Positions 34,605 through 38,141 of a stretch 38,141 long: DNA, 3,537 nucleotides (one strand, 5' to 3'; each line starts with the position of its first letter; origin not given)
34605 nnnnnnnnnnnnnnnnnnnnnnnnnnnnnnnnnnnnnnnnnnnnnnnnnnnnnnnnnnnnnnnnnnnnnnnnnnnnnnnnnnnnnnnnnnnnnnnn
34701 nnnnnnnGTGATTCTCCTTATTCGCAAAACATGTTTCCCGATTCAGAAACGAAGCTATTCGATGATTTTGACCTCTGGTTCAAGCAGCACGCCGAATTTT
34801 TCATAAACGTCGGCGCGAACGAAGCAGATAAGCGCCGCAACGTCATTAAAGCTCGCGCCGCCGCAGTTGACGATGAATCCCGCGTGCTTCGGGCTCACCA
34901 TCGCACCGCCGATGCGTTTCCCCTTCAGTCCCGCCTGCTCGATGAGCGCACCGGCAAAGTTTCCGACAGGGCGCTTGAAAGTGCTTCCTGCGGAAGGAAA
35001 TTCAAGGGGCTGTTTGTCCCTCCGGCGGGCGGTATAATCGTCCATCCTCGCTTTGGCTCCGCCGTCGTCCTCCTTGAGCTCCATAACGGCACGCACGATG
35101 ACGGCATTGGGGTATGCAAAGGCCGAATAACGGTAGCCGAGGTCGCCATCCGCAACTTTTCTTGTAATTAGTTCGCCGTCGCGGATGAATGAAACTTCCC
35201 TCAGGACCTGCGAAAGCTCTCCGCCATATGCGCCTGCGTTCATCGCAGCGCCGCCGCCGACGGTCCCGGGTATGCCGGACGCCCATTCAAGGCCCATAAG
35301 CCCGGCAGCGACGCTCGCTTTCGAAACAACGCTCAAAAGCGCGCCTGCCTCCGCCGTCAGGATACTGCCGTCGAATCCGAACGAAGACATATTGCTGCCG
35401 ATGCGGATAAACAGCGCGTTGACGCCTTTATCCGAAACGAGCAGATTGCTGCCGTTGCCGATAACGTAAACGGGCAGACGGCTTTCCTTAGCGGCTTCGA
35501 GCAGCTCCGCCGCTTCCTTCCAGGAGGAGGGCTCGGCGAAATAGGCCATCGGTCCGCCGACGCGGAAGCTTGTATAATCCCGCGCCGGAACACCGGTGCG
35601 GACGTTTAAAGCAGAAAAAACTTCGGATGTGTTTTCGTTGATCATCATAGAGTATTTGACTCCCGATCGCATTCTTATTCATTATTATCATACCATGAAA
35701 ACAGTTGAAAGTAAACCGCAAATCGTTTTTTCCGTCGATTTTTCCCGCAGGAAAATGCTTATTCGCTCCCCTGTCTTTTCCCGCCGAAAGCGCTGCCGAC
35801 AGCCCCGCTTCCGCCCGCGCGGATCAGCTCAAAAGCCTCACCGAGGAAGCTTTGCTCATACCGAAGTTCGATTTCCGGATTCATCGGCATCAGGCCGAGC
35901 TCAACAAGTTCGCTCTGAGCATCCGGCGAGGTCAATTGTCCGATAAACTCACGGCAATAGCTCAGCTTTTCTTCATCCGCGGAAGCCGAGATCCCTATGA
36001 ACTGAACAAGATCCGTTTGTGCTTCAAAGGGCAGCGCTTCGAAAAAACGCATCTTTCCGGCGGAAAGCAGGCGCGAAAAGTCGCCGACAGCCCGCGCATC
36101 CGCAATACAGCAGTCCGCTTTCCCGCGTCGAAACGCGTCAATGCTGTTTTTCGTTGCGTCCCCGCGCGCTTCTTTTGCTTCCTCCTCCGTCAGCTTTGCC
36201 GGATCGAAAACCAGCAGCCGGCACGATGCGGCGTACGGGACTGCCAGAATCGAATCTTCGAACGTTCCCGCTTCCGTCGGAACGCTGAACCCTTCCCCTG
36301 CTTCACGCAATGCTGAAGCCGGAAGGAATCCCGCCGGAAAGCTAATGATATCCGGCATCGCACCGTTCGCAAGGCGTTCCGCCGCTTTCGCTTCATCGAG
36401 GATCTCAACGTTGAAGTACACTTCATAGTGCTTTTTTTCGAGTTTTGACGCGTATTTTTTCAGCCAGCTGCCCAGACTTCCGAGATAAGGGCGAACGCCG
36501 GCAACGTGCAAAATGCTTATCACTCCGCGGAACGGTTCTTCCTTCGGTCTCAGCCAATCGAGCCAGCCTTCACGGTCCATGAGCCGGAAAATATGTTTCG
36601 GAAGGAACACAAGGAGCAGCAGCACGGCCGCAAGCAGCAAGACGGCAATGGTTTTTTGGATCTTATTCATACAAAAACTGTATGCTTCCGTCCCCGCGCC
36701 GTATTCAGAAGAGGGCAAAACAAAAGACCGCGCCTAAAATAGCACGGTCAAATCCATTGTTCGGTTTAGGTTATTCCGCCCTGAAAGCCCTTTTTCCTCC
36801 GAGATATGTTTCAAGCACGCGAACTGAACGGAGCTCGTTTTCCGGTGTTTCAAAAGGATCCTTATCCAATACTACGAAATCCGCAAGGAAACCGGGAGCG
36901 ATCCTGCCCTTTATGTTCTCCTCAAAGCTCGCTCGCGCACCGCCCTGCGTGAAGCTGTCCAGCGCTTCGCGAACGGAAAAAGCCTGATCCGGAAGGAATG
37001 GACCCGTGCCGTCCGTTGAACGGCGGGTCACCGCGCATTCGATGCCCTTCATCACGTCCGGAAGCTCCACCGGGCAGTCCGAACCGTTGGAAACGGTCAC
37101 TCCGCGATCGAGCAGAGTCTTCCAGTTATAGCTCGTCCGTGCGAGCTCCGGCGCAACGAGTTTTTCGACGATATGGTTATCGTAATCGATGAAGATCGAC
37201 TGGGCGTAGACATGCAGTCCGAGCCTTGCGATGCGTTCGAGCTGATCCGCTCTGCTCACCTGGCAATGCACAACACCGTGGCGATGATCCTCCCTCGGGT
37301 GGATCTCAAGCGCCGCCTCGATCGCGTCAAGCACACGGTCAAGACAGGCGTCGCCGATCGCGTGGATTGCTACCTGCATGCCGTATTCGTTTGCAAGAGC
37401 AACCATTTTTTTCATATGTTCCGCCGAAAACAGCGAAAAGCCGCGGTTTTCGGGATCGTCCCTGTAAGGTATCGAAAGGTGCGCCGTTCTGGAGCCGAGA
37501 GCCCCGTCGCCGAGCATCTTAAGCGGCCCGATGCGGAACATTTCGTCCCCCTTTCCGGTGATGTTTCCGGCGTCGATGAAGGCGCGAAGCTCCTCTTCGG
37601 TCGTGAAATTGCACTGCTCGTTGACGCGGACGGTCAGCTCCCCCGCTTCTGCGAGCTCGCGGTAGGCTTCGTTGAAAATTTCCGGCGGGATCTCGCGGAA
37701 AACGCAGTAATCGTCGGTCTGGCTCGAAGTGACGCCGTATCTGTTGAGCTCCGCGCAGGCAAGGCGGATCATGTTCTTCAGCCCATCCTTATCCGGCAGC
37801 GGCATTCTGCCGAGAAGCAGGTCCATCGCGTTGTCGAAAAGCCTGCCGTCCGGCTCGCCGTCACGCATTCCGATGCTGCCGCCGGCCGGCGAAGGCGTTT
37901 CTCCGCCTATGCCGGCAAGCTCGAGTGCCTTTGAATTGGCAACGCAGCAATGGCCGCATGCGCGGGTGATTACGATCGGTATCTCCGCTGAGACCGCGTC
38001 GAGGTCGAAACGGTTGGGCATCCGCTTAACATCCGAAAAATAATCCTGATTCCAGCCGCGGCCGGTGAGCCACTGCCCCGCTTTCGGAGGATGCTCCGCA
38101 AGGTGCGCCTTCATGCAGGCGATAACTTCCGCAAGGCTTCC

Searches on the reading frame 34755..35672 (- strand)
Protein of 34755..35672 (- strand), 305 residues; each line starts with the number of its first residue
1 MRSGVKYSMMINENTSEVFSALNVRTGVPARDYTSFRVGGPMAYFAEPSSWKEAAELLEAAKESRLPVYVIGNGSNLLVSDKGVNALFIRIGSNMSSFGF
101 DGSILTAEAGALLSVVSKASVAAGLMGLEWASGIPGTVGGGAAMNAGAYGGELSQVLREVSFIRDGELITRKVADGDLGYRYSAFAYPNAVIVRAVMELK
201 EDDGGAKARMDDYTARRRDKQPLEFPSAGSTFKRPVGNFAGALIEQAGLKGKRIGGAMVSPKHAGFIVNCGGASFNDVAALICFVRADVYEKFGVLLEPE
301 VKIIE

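Call 7: search_protein_families(library=pfam, proteins=[window:34755-35672:-], max_evalue=0.001)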
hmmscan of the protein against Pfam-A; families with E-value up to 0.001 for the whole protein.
window:34755-35672:- (305 aa): 2 families
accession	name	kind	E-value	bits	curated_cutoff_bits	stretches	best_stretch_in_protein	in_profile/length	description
PF02873.21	MurB_C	-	2.9e-37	127.3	27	1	207-304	3-99/99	UDP-N-acetylenolpyruvoylglucosamine reductase, C-terminal domain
PF01565.28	FAD_binding_4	-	1.1e-19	71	26.4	1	43-163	2-129/139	FAD binding domain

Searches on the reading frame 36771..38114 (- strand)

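Call 7: search_protein_families(library=pfam, proteins=[window:36771-38114:-], max_evalue=0.001)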
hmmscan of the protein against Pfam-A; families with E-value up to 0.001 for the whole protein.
window:36771-38114:- (447 aa): 2 families
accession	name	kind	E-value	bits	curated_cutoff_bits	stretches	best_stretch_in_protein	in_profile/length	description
PF07969.17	Amidohydro_3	-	2.6e-95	321.1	29.7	1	11-442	56-470/472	Amidohydrolase family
PF01979.26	Amidohydro_1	-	2.7e-14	53.6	25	1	229-441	132-343/345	Amidohydrolase family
